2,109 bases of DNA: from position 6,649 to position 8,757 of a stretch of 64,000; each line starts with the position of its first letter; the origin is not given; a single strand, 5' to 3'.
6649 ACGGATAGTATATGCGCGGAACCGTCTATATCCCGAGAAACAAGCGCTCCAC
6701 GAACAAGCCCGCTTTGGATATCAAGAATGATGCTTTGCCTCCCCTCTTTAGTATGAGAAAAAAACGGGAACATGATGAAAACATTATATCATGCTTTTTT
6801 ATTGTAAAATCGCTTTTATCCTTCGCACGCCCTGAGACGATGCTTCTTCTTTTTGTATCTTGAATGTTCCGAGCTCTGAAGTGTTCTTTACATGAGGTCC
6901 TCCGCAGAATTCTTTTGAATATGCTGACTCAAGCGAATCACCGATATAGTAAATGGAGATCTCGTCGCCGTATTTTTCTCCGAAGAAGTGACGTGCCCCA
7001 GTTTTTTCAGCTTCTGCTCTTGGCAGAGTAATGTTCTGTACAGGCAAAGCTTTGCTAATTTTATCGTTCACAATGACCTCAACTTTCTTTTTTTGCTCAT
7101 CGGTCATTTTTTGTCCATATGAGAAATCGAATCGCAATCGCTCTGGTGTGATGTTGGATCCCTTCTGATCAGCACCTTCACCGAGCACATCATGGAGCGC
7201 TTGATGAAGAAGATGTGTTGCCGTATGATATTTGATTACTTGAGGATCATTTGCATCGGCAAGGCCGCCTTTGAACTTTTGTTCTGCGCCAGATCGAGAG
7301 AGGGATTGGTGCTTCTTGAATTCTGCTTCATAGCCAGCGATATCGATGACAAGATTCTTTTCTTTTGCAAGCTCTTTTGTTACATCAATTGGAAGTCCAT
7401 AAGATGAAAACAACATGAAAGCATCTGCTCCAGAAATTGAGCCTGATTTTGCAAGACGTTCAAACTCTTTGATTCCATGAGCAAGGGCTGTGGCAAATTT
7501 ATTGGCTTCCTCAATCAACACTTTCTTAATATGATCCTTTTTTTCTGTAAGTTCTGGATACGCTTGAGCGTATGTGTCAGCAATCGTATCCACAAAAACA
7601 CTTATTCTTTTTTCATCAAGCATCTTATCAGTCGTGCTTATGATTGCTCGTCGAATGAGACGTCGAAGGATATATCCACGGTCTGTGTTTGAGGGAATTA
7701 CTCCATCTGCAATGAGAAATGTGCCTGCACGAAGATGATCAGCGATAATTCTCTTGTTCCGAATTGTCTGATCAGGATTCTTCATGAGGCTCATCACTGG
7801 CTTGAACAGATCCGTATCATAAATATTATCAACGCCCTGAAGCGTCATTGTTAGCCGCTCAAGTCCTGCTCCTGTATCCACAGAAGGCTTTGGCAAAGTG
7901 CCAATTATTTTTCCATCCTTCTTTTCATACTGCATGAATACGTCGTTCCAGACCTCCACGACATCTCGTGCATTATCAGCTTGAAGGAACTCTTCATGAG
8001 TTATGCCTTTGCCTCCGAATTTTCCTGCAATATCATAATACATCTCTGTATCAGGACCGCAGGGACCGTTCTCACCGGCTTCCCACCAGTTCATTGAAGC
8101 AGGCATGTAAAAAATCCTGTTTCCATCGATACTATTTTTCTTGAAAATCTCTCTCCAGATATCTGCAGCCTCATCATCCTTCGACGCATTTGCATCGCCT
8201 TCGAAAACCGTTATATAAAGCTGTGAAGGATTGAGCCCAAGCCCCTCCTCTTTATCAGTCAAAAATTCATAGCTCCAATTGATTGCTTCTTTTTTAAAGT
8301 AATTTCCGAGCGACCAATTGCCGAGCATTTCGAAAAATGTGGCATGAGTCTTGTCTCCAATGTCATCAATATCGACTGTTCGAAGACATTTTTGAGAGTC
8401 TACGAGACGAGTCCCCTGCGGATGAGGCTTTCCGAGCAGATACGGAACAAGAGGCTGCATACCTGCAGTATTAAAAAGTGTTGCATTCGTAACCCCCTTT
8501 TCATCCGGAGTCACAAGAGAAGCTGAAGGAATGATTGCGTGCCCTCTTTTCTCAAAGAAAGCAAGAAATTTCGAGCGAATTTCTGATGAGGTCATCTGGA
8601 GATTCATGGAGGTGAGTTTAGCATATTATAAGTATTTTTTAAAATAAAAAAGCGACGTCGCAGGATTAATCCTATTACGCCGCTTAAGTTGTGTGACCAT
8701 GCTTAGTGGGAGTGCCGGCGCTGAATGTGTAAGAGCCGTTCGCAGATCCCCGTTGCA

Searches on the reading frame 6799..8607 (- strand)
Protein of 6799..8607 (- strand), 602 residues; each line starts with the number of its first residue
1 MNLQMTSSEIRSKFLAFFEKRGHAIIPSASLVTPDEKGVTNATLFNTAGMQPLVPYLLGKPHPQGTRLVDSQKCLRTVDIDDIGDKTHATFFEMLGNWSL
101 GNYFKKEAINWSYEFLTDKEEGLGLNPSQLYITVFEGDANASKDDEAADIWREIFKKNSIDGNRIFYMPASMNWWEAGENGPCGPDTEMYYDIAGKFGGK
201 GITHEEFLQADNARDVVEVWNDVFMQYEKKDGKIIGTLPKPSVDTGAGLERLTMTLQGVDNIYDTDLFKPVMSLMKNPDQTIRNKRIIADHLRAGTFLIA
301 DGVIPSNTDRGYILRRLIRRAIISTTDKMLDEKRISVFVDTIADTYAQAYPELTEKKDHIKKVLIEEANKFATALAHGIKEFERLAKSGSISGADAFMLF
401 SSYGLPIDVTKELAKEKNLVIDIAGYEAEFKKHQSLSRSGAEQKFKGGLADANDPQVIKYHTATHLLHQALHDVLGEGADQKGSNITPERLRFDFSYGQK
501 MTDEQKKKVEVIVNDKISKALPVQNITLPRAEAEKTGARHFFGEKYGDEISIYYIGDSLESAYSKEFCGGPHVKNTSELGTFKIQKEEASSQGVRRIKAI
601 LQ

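Call 39: search_protein_families(library=pfam, proteins=[window:6799-8607:-], max_evalue=0.001)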
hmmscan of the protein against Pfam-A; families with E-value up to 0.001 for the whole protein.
window:6799-8607:- (602 aa): 2 families
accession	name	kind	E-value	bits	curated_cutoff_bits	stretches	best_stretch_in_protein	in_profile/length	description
PF01411.24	tRNA-synt_2c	-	3.3e-123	412.5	30.3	1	9-459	1-447/552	tRNA synthetases class II (A)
PF07973.19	tRNA_SAD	-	2.8e-16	59.7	24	1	550-597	1-43/44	Threonyl and Alanyl tRNA synthetase second additional domain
